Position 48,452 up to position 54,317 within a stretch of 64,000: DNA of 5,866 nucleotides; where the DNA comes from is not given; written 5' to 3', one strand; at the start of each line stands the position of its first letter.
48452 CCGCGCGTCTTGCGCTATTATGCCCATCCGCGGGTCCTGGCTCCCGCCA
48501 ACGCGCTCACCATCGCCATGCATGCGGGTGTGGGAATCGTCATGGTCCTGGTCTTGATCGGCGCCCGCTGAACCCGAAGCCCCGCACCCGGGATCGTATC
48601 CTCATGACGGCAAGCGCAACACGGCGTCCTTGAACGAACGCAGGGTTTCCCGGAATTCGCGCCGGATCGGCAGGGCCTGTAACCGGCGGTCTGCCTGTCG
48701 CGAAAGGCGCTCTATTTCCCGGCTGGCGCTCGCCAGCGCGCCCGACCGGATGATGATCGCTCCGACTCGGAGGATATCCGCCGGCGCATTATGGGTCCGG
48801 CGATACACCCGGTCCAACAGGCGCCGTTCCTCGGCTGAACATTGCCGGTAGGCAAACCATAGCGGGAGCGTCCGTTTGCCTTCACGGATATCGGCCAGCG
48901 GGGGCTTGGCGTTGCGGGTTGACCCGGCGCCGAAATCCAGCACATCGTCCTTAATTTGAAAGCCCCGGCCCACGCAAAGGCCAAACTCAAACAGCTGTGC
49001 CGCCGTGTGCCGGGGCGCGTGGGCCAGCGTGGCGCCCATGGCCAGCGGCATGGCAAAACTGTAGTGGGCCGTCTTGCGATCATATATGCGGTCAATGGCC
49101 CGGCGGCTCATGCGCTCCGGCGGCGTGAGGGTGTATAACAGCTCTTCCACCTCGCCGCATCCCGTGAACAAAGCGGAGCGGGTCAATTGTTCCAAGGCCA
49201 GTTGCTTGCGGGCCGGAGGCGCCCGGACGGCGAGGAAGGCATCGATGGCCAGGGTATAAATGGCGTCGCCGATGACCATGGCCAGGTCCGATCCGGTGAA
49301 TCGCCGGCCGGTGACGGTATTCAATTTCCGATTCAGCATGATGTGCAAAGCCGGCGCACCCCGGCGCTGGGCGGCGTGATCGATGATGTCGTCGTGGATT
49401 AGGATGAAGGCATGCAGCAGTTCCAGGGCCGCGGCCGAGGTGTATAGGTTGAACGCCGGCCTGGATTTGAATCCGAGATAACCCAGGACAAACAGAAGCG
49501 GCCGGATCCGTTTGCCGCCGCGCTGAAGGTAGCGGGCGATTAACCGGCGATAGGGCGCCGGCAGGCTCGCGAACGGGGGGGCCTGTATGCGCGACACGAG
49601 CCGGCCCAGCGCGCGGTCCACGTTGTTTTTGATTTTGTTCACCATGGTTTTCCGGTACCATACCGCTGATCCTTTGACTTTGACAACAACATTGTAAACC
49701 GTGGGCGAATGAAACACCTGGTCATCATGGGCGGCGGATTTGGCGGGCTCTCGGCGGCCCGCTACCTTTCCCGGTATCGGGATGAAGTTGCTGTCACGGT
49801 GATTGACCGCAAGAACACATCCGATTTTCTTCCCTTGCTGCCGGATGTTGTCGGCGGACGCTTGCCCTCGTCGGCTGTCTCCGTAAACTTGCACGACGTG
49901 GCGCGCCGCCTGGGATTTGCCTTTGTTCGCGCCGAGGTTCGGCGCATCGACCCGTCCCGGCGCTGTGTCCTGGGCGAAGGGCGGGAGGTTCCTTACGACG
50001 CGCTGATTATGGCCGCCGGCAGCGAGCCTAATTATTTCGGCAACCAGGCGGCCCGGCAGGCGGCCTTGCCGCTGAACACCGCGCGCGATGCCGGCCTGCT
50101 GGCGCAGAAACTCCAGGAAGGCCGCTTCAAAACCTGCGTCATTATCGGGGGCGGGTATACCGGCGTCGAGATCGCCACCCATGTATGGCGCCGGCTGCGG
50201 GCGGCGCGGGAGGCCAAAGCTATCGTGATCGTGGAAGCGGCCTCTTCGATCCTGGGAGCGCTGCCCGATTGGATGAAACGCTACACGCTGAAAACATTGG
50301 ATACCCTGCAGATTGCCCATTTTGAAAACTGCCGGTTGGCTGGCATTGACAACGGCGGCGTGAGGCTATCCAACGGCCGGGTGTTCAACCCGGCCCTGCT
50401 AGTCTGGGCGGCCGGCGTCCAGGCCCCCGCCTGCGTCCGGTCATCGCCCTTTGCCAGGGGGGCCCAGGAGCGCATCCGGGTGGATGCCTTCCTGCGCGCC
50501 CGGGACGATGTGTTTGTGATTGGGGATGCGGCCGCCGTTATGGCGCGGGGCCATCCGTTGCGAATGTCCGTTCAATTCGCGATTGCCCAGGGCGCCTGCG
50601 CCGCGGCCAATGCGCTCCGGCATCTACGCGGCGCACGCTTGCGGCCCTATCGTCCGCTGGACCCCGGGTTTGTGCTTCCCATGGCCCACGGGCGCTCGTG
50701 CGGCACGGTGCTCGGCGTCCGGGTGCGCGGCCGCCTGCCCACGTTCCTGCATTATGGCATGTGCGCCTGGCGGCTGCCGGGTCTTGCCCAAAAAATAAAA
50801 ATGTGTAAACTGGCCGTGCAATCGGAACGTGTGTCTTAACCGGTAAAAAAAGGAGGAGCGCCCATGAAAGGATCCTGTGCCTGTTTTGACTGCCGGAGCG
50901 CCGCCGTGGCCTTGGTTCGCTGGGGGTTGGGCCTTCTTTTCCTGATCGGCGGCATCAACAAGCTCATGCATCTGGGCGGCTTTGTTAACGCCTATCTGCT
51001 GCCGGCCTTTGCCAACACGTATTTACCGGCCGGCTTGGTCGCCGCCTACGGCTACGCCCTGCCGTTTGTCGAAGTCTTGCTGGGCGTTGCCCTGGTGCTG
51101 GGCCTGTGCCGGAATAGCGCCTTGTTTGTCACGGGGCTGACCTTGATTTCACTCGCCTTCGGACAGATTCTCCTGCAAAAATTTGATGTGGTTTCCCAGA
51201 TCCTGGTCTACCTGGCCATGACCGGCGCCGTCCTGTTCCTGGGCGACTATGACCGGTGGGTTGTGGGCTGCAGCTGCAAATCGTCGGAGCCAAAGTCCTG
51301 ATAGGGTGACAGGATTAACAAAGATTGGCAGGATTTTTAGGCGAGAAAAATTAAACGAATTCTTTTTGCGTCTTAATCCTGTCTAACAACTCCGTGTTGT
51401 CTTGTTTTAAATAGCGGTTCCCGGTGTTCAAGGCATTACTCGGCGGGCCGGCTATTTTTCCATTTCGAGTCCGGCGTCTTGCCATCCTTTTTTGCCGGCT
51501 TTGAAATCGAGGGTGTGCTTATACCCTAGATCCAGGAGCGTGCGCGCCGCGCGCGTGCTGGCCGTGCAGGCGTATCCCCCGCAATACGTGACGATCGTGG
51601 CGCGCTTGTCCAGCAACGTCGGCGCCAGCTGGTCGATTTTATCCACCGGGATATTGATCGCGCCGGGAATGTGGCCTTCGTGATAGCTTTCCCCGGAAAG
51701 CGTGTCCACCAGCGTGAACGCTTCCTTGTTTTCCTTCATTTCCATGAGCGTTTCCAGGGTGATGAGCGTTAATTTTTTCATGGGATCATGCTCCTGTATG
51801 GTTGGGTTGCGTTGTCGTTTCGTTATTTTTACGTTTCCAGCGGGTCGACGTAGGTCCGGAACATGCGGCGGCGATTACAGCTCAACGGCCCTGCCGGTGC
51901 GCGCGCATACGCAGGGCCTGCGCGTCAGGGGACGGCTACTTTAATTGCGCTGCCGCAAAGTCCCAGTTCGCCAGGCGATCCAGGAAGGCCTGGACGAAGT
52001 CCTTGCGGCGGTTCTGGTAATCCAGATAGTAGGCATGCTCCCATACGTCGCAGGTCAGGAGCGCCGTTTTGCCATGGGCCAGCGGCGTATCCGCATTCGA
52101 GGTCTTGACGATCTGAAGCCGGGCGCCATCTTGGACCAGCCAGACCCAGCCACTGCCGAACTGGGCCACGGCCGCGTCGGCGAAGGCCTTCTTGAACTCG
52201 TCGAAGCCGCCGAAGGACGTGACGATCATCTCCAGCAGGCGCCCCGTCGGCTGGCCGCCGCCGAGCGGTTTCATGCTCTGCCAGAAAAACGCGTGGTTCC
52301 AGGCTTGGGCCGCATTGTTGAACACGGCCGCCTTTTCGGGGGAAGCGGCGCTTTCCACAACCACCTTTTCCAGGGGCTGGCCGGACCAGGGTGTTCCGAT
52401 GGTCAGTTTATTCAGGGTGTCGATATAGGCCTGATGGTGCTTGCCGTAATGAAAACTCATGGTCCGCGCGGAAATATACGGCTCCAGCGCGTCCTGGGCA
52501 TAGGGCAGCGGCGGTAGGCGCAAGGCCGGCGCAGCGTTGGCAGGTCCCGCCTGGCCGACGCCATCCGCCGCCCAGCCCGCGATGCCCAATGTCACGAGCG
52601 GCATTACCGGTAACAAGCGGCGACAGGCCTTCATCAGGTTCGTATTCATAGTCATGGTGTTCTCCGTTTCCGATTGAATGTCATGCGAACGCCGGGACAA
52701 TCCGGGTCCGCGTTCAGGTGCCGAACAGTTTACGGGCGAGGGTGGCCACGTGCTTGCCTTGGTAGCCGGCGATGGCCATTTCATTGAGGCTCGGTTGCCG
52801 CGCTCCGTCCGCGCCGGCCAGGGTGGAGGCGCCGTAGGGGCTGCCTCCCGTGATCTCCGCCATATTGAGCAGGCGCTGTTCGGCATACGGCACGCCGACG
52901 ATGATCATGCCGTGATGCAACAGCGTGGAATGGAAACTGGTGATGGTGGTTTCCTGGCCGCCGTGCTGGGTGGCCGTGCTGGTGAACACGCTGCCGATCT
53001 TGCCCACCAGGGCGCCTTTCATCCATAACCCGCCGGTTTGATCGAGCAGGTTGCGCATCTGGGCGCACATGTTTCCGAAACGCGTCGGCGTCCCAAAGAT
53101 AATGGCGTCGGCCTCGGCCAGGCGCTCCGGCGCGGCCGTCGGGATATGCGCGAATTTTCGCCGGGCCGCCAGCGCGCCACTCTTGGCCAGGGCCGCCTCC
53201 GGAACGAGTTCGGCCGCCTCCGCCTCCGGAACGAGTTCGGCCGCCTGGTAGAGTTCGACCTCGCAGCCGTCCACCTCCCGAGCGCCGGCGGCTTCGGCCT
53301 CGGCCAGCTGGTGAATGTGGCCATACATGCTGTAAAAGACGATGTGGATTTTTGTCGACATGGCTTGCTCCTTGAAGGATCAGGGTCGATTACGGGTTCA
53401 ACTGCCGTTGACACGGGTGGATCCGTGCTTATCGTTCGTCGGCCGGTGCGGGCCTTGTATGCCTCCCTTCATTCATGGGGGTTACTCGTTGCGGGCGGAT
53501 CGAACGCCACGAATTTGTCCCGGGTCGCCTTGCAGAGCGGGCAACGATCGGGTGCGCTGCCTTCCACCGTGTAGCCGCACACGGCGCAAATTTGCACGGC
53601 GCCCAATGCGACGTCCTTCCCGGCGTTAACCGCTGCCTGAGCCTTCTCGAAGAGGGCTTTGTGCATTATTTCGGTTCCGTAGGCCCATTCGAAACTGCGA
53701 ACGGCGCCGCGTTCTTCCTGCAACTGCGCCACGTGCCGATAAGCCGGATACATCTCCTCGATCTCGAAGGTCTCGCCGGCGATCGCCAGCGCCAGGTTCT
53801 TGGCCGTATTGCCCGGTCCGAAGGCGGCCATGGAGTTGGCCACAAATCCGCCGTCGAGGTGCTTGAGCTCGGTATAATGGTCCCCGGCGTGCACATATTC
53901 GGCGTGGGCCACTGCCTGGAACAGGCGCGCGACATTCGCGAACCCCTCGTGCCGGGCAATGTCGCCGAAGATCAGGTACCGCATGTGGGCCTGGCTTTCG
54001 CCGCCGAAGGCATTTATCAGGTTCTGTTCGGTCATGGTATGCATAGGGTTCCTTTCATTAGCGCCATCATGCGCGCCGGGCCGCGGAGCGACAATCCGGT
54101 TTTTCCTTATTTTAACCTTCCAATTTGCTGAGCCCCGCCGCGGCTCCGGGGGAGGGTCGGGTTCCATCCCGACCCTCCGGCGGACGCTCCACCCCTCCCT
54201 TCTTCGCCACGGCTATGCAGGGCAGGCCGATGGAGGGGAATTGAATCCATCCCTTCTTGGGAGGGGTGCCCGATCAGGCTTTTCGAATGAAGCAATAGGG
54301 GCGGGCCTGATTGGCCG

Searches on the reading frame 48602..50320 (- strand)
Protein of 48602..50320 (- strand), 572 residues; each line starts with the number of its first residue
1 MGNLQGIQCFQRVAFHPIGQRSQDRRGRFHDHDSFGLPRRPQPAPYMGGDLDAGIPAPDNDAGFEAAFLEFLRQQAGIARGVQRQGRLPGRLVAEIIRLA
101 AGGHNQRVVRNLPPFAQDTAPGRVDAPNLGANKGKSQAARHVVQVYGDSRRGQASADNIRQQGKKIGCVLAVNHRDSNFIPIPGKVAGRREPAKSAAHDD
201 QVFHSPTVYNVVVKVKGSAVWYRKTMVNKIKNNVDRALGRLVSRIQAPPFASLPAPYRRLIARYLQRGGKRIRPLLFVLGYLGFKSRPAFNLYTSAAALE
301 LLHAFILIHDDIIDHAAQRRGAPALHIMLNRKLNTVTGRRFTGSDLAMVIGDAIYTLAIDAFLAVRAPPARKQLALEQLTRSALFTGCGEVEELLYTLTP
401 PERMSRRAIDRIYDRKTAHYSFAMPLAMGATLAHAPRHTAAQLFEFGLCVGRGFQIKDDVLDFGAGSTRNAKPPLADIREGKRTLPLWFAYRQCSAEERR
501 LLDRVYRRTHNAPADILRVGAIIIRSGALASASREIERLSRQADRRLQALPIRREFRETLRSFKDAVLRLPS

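Call 20: search_protein_families(library=pfam, proteins=[window:48602-50320:-])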
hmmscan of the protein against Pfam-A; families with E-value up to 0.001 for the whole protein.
window:48602-50320:- (572 aa): 1 family
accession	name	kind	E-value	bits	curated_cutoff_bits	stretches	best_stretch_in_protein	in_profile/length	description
PF00348.22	polyprenyl_synt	-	9.1e-46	156.5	27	1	260-516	7-244/251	Polyprenyl synthetase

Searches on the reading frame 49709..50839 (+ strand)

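Call 20: search_protein_families(library=pfam, proteins=[window:49709-50839:+])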
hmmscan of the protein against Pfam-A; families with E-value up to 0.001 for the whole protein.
window:49709-50839:+ (376 aa): 6 families
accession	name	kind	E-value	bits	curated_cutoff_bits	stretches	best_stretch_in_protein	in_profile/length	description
PF07992.20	Pyr_redox_2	-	3.3e-35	122.4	26.1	1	3-295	2-291/291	Pyridine nucleotide-disulphide oxidoreductase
PF00070.33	Pyr_redox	-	1e-10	42.4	22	1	144-217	3-70/82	Pyridine nucleotide-disulphide oxidoreductase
PF01266.30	DAO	-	1.5e-07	31.7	27.9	0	4-35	2-31/353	FAD dependent oxidoreductase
PF13454.12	NAD_binding_9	-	1.6e-07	31.8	21.8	0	5-36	1-34/155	FAD-NAD(P)-binding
PF13450.12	NAD_binding_8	-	7.8e-06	26.5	21.9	1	6-36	1-29/68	NAD(P)-binding Rossmann-like domain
PF21799.2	MurD-like_N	-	0.00015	22.4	27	0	2-46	1-43/88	Mur ligase MurD-like, N-terminal domain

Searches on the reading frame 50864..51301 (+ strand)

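Call 87: search_protein_families(library=pfam, proteins=[window:50864-51301:+], max_evalue=0.01)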
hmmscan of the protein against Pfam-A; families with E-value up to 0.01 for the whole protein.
window:50864-51301:+ (145 aa): 2 families
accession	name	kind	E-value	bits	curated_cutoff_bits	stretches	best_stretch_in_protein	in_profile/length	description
PF07291.16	MauE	-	2.9e-08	34.5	27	1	13-103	3-89/128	Methylamine utilisation protein MauE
PF07681.17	DoxX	-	1.2e-05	26.2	23.6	1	15-96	2-79/85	DoxX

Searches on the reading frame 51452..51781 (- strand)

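Call 87: search_protein_families(library=pfam, proteins=[window:51452-51781:-], max_evalue=0.01)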
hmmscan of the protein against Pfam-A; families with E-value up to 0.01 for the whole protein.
window:51452-51781:- (109 aa): 1 family
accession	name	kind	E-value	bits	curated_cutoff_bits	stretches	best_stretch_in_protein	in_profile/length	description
PF00581.25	Rhodanese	-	1.3e-14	54.9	22.2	1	10-102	3-101/102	Rhodanese-like domain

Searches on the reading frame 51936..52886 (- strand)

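Call 20: search_protein_families(library=pfam, proteins=[window:51936-52886:-])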
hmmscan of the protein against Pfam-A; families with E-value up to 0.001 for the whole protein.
window:51936-52886:- (316 aa): 2 families
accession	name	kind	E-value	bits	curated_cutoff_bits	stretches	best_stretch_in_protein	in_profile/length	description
PF02777.23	Sod_Fe_C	-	3.4e-37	127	20.9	1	213-313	1-101/102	Iron/manganese superoxide dismutases, C-terminal domain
PF00081.27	Sod_Fe_N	-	1.5e-26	93.1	27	1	123-206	3-82/82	Iron/manganese superoxide dismutases, alpha-hairpin domain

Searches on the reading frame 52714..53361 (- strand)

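Call 87: search_protein_families(library=pfam, proteins=[window:52714-53361:-], max_evalue=0.01)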
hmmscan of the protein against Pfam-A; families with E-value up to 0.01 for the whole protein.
window:52714-53361:- (215 aa): 3 families
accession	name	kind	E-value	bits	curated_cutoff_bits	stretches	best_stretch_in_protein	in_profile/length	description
PF03358.20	FMN_red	-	1.9e-13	50.7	24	1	19-157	19-142/152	NADPH-dependent FMN reductase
PF02525.22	Flavodoxin_2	-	6.8e-06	26.4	27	1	4-157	2-172/198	Flavodoxin-like fold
PF00258.30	Flavodoxin_1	-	6.9e-06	26.7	25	1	7-139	1-131/143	Flavodoxin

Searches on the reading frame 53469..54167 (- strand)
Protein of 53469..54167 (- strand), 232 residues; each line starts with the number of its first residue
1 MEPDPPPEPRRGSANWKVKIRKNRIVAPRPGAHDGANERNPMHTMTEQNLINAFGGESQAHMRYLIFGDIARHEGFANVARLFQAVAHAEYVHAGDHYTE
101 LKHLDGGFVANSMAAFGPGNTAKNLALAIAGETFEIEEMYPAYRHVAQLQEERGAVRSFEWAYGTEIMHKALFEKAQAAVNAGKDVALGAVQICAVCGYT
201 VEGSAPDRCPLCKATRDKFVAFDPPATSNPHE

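Call 20: search_protein_families(library=pfam, proteins=[window:53469-54167:-])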
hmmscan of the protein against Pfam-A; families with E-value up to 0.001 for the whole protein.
window:53469-54167:- (232 aa): 2 families
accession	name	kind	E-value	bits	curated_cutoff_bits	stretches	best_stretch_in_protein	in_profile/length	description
PF02915.23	Rubrerythrin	-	6.8e-21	75.5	22.8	1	49-176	2-136/137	Rubrerythrin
PF21349.2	RUBY_RBDX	-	1.7e-10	40.6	26.5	1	193-219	2-29/30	Rubrerythrin, rubredoxin-like domain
